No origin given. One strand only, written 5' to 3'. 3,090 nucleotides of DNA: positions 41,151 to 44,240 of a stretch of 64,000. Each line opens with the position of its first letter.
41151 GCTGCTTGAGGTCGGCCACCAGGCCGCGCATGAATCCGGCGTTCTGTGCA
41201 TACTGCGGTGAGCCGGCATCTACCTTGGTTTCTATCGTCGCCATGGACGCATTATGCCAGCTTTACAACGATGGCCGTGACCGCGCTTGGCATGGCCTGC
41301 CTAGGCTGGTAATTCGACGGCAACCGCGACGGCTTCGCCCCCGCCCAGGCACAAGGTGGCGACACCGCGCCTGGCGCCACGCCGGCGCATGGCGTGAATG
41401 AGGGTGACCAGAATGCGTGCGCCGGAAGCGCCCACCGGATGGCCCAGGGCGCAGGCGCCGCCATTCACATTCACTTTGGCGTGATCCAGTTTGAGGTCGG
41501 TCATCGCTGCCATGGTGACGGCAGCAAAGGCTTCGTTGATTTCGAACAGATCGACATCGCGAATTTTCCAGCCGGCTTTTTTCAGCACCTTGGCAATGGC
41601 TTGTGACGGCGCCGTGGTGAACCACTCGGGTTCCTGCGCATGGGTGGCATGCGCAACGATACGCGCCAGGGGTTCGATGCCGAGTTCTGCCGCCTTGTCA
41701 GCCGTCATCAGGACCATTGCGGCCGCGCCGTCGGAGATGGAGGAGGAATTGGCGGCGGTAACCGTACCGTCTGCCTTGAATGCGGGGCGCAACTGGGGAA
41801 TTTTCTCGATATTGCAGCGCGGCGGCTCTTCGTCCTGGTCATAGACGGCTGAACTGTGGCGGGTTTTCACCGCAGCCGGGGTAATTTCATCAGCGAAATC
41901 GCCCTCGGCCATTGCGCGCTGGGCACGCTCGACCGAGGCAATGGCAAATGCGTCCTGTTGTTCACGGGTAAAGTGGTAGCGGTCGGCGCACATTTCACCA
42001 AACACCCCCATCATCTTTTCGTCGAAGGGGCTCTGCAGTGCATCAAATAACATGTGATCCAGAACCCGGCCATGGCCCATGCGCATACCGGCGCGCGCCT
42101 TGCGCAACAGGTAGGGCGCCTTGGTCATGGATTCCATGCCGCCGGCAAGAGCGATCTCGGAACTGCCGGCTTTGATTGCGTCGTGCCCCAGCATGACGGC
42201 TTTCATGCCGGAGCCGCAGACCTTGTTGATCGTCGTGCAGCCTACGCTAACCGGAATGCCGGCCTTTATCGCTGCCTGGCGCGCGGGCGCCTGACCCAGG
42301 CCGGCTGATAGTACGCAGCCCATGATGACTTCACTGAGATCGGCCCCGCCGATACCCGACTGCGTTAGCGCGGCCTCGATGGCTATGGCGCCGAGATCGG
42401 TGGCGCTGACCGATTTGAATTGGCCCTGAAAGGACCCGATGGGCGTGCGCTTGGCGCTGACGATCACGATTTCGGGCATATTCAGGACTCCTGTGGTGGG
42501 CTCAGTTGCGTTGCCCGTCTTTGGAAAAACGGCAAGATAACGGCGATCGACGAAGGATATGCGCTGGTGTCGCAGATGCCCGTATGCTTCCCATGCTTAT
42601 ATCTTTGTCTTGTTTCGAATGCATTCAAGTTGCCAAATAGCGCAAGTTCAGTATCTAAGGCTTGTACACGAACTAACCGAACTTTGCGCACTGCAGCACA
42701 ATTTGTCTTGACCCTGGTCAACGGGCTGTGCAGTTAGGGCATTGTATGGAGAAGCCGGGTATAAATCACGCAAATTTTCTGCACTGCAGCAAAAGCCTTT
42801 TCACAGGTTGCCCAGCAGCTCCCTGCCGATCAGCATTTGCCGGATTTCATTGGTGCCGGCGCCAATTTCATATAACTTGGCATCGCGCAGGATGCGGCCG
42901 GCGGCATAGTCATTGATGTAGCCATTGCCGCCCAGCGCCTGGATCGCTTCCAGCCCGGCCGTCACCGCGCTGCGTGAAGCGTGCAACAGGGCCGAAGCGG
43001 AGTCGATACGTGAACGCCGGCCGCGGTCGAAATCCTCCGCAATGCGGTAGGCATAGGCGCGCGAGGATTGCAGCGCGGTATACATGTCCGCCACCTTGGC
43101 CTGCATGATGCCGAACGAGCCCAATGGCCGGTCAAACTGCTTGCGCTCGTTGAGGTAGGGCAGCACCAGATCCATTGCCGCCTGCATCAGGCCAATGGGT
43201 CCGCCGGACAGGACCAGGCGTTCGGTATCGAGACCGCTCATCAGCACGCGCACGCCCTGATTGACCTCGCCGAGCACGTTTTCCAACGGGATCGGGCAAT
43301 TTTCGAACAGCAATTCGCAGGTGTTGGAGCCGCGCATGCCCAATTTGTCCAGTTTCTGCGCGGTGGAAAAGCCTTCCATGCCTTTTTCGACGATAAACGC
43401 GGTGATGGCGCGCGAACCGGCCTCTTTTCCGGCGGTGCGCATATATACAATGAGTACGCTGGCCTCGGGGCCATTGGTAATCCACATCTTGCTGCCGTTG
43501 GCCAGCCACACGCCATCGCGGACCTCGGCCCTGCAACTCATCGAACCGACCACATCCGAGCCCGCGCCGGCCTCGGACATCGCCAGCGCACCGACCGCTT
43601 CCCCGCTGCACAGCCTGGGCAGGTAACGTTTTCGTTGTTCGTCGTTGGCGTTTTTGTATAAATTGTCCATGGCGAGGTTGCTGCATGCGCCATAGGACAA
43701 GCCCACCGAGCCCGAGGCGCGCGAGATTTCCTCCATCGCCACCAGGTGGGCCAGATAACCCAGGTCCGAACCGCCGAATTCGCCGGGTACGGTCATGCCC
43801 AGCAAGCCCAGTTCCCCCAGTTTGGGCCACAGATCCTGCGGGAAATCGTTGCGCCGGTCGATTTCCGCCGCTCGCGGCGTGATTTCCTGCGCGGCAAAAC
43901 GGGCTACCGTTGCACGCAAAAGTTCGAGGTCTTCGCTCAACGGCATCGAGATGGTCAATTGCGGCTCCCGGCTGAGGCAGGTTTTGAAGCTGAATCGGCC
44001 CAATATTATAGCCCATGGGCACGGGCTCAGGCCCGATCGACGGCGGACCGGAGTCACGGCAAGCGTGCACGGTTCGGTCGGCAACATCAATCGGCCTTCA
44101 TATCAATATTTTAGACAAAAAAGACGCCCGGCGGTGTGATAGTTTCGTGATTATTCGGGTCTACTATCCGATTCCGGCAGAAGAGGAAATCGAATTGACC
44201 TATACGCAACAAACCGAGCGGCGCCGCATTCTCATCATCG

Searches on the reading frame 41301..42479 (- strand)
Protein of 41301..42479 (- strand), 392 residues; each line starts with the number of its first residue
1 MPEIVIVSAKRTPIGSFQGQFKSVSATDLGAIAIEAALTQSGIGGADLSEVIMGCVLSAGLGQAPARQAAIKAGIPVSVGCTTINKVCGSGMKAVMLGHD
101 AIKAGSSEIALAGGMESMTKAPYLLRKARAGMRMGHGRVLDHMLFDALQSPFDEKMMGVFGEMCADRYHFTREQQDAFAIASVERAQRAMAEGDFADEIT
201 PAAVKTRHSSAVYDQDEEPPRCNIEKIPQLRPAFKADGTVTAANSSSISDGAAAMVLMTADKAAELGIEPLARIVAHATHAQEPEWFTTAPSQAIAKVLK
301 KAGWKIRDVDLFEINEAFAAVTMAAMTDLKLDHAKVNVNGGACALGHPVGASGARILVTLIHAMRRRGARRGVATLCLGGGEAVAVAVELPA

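Call 49: search_protein_families(library=pfam, proteins=[window:41301-42479:-], max_evalue=0.001)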
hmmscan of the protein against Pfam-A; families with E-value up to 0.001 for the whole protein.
window:41301-42479:- (392 aa): 3 families
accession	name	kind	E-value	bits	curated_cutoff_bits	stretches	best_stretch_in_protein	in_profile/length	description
PF00108.29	Thiolase_N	-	1.1e-90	304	26.4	1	4-260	1-259/260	Thiolase, N-terminal domain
PF02803.24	Thiolase_C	-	4.8e-47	159.1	27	1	269-389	2-122/123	Thiolase, C-terminal domain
PF22691.2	Thiolase_C_1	-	3.8e-07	30.4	28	1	274-331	3-60/144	Thiolase C-terminal domain-like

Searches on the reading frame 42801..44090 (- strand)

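Call 49: search_protein_families(library=pfam, proteins=[window:42801-44090:-], max_evalue=0.001)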
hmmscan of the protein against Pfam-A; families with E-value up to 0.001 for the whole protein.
window:42801-44090:- (429 aa): 4 families
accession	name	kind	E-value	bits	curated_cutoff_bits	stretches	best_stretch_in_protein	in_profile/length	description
PF02771.21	Acyl-CoA_dh_N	-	1e-38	132.6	22.9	1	52-164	1-113/113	Acyl-CoA dehydrogenase, N-terminal domain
PF00441.29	Acyl-CoA_dh_1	-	1.8e-38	132.5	22.4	1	277-426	1-150/150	Acyl-CoA dehydrogenase, C-terminal domain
PF02770.24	Acyl-CoA_dh_M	-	9.3e-23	80.7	33.3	1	168-265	1-97/97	Acyl-CoA dehydrogenase, middle domain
PF08028.16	Acyl-CoA_dh_2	-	1.3e-08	35.6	22.7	1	298-409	7-128/134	Acyl-CoA dehydrogenase, C-terminal domain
